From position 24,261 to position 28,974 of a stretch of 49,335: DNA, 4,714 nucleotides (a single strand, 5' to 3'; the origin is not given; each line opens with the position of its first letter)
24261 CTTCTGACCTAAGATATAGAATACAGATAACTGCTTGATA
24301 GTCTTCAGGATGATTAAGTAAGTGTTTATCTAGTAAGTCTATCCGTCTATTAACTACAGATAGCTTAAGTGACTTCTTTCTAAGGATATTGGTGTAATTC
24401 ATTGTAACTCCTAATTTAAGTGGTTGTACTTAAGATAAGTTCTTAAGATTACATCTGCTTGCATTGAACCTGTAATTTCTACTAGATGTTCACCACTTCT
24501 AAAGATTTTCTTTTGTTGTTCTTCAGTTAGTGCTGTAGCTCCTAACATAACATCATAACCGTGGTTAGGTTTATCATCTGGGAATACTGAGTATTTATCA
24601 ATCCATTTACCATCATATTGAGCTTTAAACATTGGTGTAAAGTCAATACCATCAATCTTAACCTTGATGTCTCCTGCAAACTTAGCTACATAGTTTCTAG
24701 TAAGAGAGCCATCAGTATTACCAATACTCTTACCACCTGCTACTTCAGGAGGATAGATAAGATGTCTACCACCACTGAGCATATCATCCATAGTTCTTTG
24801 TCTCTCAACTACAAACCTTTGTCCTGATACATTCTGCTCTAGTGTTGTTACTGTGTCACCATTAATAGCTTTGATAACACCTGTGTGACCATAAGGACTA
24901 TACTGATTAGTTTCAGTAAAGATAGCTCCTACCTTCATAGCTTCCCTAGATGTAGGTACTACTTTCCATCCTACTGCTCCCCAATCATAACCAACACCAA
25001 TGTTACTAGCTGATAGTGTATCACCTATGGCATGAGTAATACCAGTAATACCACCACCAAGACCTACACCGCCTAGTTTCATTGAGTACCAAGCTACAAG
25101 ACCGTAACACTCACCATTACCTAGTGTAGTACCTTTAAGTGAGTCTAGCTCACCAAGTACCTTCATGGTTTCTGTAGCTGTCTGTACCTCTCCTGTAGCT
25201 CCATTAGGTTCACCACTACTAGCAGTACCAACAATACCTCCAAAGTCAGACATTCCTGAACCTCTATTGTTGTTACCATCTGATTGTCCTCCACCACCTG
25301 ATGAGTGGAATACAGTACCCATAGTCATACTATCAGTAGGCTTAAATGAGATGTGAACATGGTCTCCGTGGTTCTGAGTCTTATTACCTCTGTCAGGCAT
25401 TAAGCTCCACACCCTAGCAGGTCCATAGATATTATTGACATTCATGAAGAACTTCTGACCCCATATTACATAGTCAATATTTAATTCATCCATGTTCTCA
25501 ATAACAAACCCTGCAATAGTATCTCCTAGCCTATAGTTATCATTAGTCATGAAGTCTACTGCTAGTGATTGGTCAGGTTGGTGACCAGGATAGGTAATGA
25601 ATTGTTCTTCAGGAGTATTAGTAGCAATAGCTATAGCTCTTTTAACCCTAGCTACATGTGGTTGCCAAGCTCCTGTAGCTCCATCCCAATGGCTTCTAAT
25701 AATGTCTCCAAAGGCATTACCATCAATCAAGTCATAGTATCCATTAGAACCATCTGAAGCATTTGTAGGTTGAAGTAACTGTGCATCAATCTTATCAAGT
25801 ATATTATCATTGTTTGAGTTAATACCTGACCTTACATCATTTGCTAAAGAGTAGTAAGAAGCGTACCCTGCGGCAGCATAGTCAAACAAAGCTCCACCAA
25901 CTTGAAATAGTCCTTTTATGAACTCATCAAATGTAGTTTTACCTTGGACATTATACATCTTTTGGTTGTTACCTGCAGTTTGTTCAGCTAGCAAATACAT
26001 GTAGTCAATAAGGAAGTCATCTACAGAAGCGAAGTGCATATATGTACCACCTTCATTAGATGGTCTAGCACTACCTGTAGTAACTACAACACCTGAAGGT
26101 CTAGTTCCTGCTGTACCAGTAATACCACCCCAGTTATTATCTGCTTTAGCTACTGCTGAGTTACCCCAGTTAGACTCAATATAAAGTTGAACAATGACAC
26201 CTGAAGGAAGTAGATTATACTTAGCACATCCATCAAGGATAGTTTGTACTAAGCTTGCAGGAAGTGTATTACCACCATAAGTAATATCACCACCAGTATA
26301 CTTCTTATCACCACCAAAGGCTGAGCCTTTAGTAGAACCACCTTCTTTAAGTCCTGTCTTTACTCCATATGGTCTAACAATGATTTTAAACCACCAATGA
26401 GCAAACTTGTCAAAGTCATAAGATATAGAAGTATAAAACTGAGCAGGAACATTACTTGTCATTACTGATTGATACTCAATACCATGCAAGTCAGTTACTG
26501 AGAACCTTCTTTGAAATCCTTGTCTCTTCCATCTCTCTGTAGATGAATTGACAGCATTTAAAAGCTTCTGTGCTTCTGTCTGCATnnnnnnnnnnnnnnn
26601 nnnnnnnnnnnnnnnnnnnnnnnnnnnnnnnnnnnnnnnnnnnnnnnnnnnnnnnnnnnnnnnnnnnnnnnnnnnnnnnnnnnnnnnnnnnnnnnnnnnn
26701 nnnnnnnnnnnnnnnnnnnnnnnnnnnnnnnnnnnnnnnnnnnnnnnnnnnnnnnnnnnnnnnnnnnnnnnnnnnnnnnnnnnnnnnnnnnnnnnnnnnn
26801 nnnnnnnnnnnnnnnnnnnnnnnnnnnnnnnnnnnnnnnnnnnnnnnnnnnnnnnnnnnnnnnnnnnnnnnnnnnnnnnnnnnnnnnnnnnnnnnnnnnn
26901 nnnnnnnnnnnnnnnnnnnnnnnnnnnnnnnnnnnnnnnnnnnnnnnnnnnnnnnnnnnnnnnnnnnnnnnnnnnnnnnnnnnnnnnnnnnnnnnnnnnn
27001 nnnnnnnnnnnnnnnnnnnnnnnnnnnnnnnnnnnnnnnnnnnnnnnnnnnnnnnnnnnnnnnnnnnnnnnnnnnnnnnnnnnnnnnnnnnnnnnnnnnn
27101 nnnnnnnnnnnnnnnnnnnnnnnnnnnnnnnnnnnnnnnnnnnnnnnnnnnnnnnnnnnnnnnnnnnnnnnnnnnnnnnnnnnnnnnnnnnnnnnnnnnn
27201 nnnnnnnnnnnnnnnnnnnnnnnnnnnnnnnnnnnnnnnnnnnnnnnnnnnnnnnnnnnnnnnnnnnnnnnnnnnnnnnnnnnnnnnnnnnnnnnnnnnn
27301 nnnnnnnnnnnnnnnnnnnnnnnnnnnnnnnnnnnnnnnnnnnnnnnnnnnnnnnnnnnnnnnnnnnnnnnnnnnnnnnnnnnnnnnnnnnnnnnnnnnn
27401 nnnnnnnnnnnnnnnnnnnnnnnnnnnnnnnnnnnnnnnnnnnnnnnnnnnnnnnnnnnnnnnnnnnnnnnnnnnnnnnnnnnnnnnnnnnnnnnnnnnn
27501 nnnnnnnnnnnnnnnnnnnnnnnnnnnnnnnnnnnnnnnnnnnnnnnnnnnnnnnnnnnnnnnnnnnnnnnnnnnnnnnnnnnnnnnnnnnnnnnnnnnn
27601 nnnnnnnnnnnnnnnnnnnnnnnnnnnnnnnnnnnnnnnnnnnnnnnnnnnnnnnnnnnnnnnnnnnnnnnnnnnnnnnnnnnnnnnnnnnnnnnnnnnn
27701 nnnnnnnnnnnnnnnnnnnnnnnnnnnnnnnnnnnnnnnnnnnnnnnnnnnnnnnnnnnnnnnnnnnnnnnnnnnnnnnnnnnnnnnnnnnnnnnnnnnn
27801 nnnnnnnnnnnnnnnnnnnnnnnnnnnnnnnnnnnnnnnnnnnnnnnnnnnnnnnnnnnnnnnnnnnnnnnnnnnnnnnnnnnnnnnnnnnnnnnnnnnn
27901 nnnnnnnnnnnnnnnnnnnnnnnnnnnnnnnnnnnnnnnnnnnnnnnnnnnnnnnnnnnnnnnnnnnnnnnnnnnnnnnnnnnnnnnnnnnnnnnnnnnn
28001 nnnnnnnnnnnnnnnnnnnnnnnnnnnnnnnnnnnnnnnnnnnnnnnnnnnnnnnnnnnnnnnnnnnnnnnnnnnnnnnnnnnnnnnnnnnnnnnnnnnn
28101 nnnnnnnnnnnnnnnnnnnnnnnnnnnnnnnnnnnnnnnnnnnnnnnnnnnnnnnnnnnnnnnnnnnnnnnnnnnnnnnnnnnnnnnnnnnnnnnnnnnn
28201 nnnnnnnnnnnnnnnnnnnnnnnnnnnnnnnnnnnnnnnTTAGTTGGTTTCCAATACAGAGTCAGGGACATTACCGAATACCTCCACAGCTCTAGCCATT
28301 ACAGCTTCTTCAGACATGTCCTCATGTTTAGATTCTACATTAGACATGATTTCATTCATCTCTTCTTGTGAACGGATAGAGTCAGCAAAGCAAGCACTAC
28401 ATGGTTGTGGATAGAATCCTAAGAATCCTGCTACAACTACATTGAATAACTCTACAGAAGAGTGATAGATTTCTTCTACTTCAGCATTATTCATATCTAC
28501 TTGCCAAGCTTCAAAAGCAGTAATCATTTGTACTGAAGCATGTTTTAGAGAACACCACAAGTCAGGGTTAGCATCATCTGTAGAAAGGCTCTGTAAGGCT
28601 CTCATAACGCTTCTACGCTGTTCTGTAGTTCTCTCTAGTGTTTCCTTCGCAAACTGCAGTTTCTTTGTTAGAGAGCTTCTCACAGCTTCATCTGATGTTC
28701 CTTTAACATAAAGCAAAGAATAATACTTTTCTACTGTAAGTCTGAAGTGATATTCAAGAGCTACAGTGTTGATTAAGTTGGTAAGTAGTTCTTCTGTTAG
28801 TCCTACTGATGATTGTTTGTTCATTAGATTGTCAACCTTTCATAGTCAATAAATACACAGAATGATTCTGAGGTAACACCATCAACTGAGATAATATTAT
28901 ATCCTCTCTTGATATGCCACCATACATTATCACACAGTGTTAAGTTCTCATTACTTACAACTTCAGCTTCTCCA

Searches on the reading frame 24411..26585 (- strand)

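Call 9: search_protein_families(library=phrogs, proteins=[window:24411-26585:-], max_evalue=0.001)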
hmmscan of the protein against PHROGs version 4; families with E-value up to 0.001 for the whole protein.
window:24411-26585:- (724 aa): 17 families
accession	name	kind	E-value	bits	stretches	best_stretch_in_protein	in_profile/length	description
phrog_3861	-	lysis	8.7e-51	174.2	1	97-270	255-422/455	amidase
phrog_9205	-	unknown function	8.7e-48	163.7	1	78-274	314-509/1144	-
phrog_11857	-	unknown function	3.3e-26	93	1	475-598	503-639/655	-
phrog_6253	-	tail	2.6e-14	54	1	119-275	259-405/589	minor tail protein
phrog_1309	-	lysis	1.4e-13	52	2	492-600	195-282/410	endolysin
phrog_8577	-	lysis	1.8e-11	44.8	1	534-603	57-121/453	endolysin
phrog_34217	-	unknown function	2.4e-11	44.6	1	636-724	141-230/230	-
phrog_24935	-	head and packaging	2.7e-09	37.9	1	20-73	24-77/274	virion structural protein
phrog_3513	-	lysis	1.2e-08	34.4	1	112-208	646-745/1434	endolysin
phrog_6090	-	tail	3.7e-08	32.5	1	302-456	1195-1361/1853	tail length tape measure protein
phrog_16241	-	lysis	4.1e-08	34.1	1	341-414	55-123/290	endolysin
phrog_9228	-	tail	5.7e-06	25.9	1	343-453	943-1064/1425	tail length tape measure protein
phrog_12727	-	lysis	0.00027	21.3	1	120-160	18-58/393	endolysin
phrog_2774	-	unknown function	0.00042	19.8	1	370-419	393-435/1263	-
phrog_635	-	lysis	0.00045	20.3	1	554-617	82-146/463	endolysin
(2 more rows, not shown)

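Call 24: search_protein_families(library=pfam, proteins=[window:24411-26585:-], max_evalue=0.01)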
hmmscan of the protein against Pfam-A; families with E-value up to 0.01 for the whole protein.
window:24411-26585:- (724 aa): 2 families
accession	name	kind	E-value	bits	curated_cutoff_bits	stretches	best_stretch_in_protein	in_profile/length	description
PF01832.25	Glucosaminidase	-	2e-10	41.8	30.2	1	117-232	5-105/123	Mannosyl-glycoprotein endo-beta-N-acetylglucosaminidase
PF05257.22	CHAP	-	3.1e-09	37.6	26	1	489-585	7-81/81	CHAP domain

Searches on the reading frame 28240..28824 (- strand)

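Call 10: search_protein_families(library=phrogs, proteins=[window:28240-28824:-], max_evalue=0.001)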
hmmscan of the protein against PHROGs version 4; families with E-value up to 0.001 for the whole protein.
window:28240-28824:- (194 aa): 1 family
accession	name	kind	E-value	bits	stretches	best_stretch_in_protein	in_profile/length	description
phrog_15722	-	unknown function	8.9e-23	81.9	1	2-154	4-152/161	-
